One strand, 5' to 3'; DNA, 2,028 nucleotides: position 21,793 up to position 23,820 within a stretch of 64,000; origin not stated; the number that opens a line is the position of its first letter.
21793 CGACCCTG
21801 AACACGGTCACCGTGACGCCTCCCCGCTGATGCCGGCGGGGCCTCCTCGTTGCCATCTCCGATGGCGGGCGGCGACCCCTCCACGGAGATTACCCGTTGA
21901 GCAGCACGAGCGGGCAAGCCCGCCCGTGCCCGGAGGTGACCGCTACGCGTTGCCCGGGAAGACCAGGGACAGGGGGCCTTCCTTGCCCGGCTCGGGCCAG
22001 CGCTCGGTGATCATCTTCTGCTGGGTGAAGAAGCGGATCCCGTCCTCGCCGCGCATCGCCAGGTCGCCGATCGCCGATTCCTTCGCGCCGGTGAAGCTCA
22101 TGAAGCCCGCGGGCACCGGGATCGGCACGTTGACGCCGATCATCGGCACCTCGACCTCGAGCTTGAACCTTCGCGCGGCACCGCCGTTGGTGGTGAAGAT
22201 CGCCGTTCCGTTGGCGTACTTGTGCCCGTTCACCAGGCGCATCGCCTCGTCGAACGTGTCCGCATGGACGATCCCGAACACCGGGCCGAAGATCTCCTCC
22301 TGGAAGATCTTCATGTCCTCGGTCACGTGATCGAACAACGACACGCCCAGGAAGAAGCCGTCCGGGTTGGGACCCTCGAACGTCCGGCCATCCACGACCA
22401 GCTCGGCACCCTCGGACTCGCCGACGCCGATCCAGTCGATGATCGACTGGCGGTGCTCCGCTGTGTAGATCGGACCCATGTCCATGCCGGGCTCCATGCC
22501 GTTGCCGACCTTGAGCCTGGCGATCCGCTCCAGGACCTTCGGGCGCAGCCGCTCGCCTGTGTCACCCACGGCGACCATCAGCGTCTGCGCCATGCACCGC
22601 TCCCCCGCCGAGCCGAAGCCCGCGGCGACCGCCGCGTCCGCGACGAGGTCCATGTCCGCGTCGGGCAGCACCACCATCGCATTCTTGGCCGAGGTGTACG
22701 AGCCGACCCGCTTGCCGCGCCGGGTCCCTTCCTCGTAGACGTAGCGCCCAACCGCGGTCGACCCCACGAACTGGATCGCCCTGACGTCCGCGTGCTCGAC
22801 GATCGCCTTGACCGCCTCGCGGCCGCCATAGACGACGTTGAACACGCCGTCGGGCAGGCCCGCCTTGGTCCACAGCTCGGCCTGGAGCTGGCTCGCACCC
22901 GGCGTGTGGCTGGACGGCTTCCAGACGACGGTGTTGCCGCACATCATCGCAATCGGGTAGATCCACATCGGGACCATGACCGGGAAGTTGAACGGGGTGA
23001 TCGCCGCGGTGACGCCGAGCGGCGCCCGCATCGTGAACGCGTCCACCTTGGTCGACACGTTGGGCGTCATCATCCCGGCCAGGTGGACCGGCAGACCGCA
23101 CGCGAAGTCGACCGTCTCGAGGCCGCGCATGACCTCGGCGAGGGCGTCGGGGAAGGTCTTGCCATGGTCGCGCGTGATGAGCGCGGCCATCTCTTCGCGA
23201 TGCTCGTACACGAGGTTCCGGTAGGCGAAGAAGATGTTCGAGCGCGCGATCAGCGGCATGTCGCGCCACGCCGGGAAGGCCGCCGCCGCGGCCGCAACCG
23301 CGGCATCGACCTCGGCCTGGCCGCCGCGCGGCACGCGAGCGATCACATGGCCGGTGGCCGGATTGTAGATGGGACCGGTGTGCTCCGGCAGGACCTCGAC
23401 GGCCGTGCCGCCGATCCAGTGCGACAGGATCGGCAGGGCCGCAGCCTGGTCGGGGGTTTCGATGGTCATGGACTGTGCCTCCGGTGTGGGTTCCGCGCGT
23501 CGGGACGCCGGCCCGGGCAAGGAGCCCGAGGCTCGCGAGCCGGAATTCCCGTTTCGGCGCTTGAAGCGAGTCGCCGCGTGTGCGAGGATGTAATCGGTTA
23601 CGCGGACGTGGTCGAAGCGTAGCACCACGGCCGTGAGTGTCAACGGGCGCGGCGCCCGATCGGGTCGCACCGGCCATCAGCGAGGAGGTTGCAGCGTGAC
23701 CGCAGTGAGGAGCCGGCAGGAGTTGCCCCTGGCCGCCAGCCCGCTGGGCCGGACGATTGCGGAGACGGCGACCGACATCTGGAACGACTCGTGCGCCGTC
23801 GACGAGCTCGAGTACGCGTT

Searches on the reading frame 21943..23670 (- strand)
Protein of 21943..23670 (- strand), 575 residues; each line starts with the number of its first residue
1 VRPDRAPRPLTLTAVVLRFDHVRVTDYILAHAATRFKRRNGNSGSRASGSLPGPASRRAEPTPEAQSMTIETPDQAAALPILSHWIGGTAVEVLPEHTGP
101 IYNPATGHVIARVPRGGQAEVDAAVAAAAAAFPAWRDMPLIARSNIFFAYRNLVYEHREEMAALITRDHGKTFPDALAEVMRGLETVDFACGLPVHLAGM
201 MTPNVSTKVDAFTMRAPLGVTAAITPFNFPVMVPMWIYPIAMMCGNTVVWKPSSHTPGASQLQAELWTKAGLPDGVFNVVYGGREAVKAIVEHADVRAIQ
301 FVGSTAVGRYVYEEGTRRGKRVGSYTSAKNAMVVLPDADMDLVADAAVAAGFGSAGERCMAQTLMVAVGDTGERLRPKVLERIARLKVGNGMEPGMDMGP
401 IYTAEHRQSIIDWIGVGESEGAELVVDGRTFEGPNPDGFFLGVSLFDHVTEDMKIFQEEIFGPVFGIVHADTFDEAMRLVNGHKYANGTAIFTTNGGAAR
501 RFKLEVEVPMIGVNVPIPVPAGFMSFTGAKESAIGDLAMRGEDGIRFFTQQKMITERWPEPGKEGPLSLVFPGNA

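Call 71: search_protein_families(library=pfam, proteins=[window:21943-23670:-], max_evalue=0.00001)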
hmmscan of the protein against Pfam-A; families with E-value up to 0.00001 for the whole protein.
window:21943-23670:- (575 aa): 1 family
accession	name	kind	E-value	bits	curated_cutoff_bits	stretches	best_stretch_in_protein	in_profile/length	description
PF00171.27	Aldedh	-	1.3e-134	449.7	23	1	99-554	9-461/461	Aldehyde dehydrogenase family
